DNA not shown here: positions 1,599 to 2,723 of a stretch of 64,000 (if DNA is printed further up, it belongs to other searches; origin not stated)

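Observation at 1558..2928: A GC-rich secreted metalloprotease gene directly downstream of tRNA-Gln, a probable horizontally acquired islet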

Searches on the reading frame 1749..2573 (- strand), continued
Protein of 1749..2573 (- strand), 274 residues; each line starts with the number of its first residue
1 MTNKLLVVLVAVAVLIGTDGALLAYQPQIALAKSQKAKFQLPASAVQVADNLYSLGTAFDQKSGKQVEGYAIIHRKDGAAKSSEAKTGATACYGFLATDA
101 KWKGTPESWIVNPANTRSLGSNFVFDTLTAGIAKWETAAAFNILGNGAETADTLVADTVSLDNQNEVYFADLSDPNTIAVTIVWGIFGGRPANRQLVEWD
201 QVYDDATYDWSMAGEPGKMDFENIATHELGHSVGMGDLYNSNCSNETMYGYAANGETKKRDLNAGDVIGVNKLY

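Call 77: find_encoding_contigs(protein=P0004, flank=8000, max_places=1)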
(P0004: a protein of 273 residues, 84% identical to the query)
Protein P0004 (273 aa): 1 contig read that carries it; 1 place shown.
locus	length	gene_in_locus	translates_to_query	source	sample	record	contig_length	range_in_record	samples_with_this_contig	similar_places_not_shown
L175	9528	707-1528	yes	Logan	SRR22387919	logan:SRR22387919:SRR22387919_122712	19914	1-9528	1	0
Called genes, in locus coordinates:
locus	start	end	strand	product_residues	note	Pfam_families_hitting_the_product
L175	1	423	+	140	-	?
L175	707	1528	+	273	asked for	PF00413:Peptidase_M10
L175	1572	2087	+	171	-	-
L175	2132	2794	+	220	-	PF13462:Thioredoxin_4, PF01323:DSBA (weak)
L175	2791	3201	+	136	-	-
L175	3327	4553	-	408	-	-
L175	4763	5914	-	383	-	PF00872:Transposase_mut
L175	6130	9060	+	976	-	PF04851:ResIII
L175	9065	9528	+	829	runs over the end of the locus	PF01555:N6_N4_Mtase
